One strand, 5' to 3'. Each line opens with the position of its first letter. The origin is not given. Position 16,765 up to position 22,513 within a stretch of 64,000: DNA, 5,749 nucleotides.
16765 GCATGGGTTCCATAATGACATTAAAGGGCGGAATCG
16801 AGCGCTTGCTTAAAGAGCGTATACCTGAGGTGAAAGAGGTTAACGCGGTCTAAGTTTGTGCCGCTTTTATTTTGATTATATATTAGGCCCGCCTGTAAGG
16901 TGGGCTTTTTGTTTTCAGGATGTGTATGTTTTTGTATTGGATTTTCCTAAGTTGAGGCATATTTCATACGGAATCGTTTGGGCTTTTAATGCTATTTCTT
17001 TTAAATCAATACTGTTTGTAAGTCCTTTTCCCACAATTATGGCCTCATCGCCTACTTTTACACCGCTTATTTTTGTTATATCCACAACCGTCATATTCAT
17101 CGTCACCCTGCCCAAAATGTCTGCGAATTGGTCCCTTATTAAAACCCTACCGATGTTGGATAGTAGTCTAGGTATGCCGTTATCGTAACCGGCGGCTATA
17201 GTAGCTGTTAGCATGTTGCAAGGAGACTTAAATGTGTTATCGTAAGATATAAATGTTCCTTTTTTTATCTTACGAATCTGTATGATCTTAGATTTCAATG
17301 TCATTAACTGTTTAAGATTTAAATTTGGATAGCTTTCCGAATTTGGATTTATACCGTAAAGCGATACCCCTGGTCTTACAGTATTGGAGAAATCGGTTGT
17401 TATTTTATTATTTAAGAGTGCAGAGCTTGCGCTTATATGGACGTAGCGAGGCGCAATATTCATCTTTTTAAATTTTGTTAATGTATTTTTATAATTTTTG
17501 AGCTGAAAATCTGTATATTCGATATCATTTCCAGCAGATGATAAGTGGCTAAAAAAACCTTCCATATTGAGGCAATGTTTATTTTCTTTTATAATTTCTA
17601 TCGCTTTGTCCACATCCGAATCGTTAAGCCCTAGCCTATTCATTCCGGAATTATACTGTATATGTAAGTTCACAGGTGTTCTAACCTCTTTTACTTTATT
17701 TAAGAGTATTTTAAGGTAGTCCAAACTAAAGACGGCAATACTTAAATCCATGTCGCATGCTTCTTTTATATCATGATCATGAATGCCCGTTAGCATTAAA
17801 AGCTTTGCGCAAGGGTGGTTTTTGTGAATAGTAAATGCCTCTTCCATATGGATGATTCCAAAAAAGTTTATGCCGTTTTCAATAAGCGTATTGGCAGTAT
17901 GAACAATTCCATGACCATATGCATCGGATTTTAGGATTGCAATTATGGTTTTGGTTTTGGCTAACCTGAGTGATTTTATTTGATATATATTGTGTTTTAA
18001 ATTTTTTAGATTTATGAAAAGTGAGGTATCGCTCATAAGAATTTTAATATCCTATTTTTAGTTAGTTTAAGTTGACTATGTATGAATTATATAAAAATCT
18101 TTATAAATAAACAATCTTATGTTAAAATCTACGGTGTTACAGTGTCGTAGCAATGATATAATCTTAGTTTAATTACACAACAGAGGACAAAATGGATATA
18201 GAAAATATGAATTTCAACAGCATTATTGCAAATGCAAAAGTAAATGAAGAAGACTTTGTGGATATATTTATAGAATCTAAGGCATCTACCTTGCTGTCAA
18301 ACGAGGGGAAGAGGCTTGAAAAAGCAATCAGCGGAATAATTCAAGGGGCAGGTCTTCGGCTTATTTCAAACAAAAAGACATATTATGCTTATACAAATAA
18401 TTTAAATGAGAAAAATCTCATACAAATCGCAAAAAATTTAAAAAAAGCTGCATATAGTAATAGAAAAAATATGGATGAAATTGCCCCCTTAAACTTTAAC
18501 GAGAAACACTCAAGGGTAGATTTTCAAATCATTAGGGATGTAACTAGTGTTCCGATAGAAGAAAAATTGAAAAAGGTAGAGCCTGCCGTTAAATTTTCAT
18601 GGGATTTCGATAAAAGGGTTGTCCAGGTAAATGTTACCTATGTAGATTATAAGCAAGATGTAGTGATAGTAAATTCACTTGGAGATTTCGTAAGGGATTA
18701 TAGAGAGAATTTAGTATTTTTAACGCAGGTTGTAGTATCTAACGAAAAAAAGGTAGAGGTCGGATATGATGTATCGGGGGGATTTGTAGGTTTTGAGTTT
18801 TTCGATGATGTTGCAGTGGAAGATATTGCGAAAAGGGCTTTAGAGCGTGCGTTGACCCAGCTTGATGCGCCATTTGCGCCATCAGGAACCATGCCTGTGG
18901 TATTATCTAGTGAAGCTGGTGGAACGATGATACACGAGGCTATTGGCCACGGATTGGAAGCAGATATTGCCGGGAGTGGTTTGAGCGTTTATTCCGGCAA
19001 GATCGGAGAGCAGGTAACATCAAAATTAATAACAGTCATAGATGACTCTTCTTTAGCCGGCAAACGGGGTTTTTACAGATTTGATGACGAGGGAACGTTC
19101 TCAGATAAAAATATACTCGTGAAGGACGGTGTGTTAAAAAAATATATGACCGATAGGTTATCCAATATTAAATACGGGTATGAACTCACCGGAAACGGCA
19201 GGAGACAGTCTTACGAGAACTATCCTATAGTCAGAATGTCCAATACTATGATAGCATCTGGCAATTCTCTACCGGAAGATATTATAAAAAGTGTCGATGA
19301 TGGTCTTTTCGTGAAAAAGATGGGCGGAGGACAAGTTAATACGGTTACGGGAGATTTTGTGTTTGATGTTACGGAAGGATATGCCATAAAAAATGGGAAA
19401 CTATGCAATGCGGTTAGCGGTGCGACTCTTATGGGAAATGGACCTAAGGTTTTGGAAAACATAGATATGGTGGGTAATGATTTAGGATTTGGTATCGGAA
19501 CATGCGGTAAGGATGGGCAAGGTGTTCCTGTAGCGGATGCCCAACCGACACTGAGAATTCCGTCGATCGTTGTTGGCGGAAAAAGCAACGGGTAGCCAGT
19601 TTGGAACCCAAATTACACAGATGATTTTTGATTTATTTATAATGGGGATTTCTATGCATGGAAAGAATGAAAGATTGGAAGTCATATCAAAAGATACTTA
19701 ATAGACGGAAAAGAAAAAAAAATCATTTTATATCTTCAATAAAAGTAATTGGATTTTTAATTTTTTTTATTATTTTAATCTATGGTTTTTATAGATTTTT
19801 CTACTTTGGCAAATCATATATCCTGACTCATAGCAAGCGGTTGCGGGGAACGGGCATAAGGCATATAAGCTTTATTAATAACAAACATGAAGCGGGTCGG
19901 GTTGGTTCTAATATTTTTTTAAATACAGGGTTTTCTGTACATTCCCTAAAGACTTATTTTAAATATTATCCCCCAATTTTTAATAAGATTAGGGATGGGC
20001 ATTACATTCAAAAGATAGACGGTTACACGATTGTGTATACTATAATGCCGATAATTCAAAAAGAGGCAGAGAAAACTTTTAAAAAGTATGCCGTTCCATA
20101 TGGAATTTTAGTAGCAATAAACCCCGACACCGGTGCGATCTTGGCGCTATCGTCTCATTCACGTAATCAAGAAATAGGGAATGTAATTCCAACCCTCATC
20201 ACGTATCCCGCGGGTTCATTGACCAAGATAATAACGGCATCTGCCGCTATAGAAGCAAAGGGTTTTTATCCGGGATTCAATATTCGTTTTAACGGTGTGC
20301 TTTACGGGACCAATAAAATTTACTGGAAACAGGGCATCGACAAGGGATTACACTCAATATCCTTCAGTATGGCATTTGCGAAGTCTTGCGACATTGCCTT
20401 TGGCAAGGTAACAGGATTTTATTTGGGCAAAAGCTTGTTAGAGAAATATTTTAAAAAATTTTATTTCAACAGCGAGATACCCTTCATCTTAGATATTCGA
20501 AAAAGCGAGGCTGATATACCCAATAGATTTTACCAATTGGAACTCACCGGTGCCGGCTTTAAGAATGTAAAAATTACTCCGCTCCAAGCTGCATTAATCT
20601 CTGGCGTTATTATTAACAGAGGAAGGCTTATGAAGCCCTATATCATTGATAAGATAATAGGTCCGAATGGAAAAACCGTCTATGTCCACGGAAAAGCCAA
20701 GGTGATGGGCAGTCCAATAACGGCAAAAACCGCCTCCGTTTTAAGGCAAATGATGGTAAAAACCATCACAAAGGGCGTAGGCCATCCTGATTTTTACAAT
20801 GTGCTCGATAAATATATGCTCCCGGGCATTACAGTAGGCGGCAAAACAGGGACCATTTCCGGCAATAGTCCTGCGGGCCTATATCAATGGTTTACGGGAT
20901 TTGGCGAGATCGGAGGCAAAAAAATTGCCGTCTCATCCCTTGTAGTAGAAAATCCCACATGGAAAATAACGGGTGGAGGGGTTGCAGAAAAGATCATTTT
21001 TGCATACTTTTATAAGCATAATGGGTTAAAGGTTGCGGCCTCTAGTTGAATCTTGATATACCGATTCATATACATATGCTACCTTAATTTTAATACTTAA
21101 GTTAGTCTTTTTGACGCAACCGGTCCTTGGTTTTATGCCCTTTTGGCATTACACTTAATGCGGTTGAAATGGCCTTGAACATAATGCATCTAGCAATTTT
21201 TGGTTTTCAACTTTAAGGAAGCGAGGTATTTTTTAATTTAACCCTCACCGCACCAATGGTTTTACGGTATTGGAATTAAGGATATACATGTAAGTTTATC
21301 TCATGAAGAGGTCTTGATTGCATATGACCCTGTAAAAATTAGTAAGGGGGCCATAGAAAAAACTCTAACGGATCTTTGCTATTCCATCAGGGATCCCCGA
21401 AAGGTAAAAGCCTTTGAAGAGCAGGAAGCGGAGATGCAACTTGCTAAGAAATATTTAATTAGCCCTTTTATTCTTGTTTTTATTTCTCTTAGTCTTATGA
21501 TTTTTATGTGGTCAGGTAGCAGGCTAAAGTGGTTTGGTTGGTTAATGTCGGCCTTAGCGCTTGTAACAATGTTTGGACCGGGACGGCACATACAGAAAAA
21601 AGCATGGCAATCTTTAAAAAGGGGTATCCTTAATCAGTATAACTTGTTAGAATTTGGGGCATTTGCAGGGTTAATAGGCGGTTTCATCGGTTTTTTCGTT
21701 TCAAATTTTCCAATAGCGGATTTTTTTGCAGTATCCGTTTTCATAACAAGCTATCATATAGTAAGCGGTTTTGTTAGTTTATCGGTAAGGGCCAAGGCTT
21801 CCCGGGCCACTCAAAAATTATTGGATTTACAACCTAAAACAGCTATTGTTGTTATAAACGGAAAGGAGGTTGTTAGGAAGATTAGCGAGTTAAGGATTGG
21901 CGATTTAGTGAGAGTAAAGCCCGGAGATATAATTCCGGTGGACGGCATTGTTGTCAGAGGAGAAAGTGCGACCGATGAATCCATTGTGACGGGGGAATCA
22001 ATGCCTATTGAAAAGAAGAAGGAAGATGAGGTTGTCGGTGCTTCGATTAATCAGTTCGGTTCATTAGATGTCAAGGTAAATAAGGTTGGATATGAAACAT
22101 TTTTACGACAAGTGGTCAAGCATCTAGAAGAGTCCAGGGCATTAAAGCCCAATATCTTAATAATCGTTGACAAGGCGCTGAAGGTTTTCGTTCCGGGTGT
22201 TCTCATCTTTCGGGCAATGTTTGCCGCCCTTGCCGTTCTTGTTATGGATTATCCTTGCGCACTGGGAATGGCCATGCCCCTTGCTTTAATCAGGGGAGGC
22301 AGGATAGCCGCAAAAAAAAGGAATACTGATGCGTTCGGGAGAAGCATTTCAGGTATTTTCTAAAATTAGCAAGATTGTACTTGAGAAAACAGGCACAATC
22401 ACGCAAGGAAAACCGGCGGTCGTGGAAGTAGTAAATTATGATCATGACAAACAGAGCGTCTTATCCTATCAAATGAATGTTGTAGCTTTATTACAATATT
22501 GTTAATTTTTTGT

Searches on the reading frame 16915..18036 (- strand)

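Call 109: search_protein_families(library=pfam, proteins=[window:16915-18036:-], max_evalue=0.001)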
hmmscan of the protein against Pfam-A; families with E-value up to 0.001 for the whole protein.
window:16915-18036:- (373 aa): 2 families
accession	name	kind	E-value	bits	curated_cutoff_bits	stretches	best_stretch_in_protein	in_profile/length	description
PF01168.26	Ala_racemase_N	-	9.8e-52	176.3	24.1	1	8-231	1-220/220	Alanine racemase, N-terminal domain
PF00842.27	Ala_racemase_C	-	2.8e-36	124.4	25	1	245-371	2-127/127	Alanine racemase, C-terminal domain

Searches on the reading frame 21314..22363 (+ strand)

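Call 109: search_protein_families(library=pfam, proteins=[window:21314-22363:+], max_evalue=0.001)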
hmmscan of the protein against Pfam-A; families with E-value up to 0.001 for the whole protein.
window:21314-22363:+ (349 aa): 1 family
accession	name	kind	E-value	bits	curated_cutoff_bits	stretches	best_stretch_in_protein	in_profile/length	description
PF00122.25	E1-E2_ATPase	-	8.6e-42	143.1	28.1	1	172-335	2-181/181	E1-E2 ATPase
